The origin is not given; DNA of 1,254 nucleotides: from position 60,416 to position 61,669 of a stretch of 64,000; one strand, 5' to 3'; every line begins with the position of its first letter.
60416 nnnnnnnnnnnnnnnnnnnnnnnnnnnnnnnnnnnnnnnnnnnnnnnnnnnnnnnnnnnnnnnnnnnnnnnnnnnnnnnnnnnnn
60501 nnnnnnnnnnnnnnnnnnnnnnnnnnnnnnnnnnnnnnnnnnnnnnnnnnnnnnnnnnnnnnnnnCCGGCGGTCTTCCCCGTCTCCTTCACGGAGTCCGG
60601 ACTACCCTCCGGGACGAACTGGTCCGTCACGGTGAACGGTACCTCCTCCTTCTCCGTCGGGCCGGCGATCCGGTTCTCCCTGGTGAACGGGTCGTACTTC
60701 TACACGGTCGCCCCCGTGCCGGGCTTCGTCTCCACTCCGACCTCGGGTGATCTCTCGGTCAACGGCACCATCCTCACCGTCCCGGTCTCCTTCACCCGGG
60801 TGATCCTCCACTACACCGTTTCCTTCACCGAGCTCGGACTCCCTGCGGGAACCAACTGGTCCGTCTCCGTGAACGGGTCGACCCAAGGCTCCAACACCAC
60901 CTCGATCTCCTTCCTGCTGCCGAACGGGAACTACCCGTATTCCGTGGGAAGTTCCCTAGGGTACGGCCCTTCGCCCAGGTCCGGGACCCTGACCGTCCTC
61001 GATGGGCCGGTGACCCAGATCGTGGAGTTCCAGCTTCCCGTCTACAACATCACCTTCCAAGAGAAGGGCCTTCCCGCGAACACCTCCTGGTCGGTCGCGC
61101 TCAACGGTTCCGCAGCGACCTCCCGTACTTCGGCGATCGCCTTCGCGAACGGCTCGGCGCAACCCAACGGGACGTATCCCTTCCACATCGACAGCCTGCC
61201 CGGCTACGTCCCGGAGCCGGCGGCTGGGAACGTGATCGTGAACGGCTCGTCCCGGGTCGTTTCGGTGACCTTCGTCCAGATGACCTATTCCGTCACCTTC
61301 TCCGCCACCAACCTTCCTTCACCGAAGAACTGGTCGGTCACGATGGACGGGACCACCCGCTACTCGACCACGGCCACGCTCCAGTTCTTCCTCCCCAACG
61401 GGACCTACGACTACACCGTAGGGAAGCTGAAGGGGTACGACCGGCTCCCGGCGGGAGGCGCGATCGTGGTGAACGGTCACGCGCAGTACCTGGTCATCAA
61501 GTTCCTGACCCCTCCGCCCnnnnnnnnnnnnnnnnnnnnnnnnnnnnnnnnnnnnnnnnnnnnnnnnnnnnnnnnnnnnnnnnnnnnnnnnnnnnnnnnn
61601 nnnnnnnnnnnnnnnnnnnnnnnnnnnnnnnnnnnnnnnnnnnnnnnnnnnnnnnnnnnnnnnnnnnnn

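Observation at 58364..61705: Giant surface protein combining a YVTN beta-propeller array with a repeated, sequon-embedding '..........' module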

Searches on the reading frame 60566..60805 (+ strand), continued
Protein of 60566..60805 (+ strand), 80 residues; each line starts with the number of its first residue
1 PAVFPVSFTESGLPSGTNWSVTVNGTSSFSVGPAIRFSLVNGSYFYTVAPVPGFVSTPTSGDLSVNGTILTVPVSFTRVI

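Call 63: list_cluster_members(proteins=[P0149, P0131, P0166, P0187, P0194, P0234, P0246, P0248, P0267, P0270])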
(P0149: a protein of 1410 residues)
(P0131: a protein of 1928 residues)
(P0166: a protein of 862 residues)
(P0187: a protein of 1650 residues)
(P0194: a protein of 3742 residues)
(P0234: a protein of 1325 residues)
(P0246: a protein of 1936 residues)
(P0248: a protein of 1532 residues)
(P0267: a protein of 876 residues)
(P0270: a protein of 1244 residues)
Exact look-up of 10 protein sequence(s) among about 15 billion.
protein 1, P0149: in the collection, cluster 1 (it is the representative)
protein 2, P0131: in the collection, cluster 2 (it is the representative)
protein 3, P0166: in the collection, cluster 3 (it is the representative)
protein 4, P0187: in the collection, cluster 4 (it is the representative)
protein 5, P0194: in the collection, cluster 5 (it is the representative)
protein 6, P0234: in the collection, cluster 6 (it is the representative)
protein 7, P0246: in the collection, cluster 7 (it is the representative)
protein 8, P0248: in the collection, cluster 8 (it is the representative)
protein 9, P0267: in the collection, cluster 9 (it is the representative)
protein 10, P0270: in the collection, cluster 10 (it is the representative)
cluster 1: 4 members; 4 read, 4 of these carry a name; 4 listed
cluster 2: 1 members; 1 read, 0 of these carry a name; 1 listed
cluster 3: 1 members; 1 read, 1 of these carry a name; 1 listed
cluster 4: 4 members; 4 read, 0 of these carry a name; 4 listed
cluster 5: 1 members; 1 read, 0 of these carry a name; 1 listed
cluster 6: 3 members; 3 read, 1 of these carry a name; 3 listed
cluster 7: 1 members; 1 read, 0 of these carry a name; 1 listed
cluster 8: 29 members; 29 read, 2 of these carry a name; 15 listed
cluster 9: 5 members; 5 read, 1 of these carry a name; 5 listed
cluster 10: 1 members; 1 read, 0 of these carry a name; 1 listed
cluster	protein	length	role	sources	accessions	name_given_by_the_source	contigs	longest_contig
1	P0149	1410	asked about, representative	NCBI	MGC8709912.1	MAG: hypothetical protein ACP5RL_06440 [Thermoplasmata archaeon]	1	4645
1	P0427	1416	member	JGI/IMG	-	hypothetical protein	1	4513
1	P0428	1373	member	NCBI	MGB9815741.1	MAG: hypothetical protein ACPLVI_07370, partial [Thermoplasmata archaeon]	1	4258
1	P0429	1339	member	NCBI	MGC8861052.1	MAG: hypothetical protein ACP5QH_07640 [Thermoplasmata archaeon]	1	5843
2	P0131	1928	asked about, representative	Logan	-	-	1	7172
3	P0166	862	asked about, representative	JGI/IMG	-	hypothetical protein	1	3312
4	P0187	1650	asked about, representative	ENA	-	-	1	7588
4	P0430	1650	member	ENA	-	-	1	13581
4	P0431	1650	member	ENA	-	-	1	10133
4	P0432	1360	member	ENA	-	-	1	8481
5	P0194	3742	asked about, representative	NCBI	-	-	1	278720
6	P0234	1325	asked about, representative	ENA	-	-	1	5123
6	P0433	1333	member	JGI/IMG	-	YVTN family beta-propeller protein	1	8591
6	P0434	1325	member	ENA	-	-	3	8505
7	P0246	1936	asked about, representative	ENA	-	-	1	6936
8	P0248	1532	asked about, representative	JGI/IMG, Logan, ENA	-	hypothetical protein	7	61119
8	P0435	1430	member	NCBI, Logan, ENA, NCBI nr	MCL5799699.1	MAG: PEGA domain-containing protein [Candidatus Thermoplasmatota archaeon] | PEGA domain-containing protein [Candidatus Thermoplasmatota archaeon]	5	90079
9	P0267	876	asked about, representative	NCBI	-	-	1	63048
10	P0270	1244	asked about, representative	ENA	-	-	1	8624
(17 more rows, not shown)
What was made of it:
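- Closest known: PEGA / CarboxypepD_reg domains. Same: NCBI names one family member a 'PEGA domain-containing protein' (call 63).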

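Call 77: search_protein_families(library=pfam, proteins=[P0435], max_evalue=0.01)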
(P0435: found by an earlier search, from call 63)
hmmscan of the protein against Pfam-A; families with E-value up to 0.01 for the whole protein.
P0435 (1430 aa): 4 families
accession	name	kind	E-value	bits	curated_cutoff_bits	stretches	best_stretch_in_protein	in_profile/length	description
PF08308.17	PEGA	-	2.4e-08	34.2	20.8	1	1332-1393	9-69/71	PEGA domain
PF22058.2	X25_BaPul_like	-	1.3e-05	25.7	27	0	958-994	33-68/87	Pullulanase X25 domain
PF19407.5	DUF5979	-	0.00012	23.1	25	0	1042-1126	15-97/104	Domain of unknown function (DUF5979)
PF22820.2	TcaA_3rd_4th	-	0.0057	17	27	0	1326-1390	4-61/73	TcaA protein 3rd/4th domain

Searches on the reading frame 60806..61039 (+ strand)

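Call 7: search_protein_families(library=pfam, proteins=[window:60806-61039:+], max_evalue=10)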
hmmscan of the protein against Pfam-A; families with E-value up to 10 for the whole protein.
seq(78 aa): 1 family
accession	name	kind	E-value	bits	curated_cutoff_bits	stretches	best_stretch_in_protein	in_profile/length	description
PF21653.3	pulA_all-beta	-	0.29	11.2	26.7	1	8-25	42-59/60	Pullulanase, all-beta domain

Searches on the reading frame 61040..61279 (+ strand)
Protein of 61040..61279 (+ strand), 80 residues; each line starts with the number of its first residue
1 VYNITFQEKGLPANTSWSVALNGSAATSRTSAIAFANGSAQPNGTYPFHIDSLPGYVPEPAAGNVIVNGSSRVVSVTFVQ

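Call 7: search_protein_families(library=pfam, proteins=[window:61040-61279:+], max_evalue=10)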
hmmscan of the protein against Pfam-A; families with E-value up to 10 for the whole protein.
seq(80 aa): 2 families
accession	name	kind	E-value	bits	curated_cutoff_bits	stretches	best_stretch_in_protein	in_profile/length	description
PF17893.6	Cas9_b_hairpin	-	0.21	11.8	25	1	8-41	46-79/90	CRISPR-associated endonuclease Cas9 beta-hairpin domain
PF08194.17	DIM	-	0.32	11.7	20.8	1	59-70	20-31/36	DIM protein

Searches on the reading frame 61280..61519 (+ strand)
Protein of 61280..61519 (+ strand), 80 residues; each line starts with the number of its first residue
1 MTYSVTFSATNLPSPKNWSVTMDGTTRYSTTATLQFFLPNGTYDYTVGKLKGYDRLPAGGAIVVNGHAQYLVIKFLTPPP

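Call 7: search_protein_families(library=pfam, proteins=[window:61280-61519:+], max_evalue=10)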
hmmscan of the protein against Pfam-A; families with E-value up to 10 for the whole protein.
seq(80 aa): 1 family
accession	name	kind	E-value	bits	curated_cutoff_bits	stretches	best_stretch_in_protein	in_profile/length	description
PF16656.11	Pur_ac_phosph_N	-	0.027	15.5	30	1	9-49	38-80/93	Purple acid Phosphatase, N-terminal domain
